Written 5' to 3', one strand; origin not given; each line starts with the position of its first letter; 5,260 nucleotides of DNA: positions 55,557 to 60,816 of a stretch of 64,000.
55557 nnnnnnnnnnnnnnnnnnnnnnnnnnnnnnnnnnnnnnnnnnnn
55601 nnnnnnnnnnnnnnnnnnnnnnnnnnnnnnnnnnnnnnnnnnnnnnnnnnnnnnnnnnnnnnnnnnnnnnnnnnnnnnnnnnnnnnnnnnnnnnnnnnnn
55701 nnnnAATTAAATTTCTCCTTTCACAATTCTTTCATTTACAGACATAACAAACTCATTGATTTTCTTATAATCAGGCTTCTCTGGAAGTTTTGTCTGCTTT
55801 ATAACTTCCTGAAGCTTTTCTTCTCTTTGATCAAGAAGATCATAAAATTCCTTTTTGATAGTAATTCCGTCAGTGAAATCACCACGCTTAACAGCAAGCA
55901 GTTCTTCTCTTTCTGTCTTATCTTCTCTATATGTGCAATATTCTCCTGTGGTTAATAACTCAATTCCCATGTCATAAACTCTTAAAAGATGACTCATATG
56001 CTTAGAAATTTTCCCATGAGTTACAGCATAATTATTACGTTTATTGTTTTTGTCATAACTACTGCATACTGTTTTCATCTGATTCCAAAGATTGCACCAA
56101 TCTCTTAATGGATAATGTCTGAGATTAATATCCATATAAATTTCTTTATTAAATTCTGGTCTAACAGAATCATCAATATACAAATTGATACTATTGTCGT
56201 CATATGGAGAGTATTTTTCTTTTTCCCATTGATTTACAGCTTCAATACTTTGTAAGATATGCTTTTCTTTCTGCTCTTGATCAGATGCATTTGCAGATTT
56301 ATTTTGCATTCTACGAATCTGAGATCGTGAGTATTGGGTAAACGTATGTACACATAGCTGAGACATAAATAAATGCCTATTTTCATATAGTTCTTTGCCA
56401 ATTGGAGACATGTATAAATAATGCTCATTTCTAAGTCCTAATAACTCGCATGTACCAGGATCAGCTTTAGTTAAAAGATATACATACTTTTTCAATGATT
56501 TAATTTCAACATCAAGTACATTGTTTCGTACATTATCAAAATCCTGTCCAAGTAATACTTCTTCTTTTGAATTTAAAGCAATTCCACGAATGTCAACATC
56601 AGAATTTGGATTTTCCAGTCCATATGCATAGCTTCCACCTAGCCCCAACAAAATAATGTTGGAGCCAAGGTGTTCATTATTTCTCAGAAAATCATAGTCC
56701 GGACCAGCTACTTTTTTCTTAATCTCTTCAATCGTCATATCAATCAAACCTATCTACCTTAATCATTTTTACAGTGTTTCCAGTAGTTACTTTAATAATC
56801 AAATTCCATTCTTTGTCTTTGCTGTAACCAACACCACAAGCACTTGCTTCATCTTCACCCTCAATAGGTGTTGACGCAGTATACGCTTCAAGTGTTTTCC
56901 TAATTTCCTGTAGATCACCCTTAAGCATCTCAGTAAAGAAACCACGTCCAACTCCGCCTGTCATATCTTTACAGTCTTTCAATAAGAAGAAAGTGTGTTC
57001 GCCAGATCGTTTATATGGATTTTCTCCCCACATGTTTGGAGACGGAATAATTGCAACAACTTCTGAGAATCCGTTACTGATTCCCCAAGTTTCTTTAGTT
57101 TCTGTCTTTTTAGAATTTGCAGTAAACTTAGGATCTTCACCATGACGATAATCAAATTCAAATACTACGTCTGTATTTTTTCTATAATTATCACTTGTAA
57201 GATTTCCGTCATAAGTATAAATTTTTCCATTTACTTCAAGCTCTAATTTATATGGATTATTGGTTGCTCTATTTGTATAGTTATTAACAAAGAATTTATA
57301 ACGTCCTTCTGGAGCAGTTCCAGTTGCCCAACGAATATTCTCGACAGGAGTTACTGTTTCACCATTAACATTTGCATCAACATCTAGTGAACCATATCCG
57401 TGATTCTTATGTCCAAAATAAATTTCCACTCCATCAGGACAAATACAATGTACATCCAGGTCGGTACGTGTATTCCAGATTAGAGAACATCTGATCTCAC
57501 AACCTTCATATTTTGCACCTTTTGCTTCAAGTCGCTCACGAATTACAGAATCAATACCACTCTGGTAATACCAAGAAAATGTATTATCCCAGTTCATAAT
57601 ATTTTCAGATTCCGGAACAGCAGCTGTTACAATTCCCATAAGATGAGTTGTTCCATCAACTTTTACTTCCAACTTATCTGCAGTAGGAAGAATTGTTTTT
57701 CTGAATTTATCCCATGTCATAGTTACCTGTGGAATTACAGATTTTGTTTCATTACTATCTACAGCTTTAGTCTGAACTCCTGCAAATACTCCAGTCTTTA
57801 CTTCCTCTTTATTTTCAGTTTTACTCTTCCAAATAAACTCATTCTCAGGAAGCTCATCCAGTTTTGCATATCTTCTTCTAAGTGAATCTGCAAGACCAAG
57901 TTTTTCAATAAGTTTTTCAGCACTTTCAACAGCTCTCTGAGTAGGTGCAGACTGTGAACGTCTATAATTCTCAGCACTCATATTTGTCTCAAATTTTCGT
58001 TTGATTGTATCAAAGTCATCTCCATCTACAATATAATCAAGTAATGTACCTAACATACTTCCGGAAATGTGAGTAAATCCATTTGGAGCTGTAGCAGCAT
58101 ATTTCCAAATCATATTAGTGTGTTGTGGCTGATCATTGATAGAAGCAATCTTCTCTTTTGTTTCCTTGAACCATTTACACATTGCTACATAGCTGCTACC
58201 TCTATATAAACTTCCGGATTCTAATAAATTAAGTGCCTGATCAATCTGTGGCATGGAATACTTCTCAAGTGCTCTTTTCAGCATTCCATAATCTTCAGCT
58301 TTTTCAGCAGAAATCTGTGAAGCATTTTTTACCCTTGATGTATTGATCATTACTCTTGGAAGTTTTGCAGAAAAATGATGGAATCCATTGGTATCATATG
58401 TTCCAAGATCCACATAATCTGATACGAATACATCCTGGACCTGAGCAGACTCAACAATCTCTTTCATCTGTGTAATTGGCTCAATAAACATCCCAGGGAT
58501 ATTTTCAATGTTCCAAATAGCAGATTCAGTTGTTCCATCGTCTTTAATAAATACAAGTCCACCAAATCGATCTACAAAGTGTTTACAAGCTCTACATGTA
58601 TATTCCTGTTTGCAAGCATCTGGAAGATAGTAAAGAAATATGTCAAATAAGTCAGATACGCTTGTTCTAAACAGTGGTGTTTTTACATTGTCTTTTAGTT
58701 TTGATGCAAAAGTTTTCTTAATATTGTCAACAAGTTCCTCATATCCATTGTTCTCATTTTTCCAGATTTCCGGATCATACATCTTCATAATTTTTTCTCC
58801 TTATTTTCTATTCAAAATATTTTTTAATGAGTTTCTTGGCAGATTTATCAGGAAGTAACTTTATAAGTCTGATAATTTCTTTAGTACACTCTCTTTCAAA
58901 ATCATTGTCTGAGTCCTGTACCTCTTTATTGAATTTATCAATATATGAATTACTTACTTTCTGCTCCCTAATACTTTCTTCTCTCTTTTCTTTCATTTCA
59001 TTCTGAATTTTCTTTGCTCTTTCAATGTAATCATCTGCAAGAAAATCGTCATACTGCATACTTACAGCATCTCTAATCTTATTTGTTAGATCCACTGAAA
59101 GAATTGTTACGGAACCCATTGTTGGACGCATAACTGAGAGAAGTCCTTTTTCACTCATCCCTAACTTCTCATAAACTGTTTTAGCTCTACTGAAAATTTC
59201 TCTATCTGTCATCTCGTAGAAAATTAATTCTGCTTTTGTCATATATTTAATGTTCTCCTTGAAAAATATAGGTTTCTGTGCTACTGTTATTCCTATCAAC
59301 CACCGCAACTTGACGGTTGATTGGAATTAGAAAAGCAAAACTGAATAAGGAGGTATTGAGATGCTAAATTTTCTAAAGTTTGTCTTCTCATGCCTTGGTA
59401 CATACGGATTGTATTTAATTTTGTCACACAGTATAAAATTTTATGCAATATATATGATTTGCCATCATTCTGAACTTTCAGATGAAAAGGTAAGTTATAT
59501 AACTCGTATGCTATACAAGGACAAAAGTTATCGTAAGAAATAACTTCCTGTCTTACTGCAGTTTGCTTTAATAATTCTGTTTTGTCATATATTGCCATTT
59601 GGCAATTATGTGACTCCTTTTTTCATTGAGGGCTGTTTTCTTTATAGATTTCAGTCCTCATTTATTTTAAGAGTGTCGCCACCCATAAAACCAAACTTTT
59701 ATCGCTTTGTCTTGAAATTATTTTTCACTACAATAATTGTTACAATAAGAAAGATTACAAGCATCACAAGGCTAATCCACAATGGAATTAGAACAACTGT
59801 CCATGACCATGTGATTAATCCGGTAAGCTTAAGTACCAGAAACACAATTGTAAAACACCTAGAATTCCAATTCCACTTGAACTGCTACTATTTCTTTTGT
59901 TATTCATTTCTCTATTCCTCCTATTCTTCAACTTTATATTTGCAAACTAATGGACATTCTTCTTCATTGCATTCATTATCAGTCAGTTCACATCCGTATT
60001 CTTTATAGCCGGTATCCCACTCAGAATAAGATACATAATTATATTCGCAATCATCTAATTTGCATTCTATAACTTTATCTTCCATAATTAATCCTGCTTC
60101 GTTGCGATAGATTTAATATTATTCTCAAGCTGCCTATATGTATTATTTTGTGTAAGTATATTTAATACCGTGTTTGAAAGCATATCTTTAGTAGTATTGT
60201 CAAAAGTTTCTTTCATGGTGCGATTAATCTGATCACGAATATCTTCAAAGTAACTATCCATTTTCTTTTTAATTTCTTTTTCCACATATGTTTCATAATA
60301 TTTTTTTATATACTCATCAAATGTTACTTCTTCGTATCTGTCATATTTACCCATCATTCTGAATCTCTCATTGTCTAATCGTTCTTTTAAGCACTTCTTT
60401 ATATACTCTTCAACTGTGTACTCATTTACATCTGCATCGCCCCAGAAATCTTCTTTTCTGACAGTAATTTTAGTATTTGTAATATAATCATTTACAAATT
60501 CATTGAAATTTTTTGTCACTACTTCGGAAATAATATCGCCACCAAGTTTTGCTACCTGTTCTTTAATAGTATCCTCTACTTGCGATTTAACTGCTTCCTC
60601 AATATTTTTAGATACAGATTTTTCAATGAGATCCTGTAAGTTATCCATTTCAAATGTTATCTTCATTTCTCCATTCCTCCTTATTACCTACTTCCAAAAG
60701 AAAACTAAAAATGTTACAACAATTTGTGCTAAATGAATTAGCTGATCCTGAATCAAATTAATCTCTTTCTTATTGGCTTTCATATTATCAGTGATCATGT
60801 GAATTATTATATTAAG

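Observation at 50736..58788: Phage-encoded TerD / vWA / PspA-like / Ca2+ P-type ATPase / nucleotidyltransferase module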

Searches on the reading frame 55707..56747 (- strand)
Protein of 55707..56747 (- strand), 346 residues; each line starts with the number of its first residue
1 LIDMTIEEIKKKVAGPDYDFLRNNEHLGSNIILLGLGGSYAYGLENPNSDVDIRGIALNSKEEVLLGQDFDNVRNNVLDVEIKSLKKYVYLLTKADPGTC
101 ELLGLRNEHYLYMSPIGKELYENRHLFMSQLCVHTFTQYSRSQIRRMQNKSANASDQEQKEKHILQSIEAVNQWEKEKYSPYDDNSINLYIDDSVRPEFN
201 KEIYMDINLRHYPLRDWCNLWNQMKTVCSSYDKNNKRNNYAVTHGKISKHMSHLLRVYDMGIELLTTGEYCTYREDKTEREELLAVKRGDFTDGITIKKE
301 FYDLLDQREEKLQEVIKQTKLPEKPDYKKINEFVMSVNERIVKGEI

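Call 3: search_protein_families(library=pfam, proteins=[window:55707-56747:-], max_evalue=0.01)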
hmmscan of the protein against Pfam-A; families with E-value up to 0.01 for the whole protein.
window:55707-56747:- (346 aa): 2 families
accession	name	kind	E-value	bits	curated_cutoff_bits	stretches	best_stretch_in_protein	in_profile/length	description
PF10127.15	RlaP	-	2.2e-17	64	23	1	26-152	15-145/249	RNA repair pathway DNA polymerase beta family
PF01909.29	NTP_transf_2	-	0.0004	21.2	21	1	28-53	12-36/93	Nucleotidyltransferase domain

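Call 4: search_protein_families(library=ncbifam, proteins=[window:55707-56747:-], max_evalue=0.01)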
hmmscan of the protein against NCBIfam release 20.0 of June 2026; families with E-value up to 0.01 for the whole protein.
window:55707-56747:- (346 aa): 0 families

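Call 6: search_protein_families(library=phrogs, proteins=[window:55707-56747:-], max_evalue=0.001)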
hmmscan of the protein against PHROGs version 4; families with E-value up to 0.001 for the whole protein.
window:55707-56747:- (346 aa): 2 families
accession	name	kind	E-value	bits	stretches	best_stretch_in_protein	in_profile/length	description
phrog_388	-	DNA, RNA and nucleotide metabolism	3.6e-51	175.3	1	22-344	29-336/351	nucleotidyltransferase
phrog_14344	-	DNA, RNA and nucleotide metabolism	0.00029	21.7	1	37-104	35-106/262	nucleotidyltransferase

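Call 18: search_protein_families(library=padloc, proteins=[window:55707-56747:-], max_evalue=0.01)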
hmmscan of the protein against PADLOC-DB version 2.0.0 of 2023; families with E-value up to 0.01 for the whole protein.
window:55707-56747:- (346 aa): 0 families

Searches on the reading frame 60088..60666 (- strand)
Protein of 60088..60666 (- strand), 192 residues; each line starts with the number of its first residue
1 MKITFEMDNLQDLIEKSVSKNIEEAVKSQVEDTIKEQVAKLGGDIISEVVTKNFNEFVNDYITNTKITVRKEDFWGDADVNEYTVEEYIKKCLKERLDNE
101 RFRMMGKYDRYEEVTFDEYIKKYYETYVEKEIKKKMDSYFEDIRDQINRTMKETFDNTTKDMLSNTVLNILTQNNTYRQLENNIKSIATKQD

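Call 52: search_protein_families(library=pfam, proteins=[window:60088-60666:-], max_evalue=0.001)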
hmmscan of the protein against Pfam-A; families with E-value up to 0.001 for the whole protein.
window:60088-60666:- (192 aa): 2 families
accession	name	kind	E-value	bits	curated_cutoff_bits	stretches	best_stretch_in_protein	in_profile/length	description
PF21845.1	DUF6904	-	0.00015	22.1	27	0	54-191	107-219/238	Domain of unknown function (DUF6904)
PF03040.20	CemA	-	0.00067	20.1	27.4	1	80-174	35-126/229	CemA family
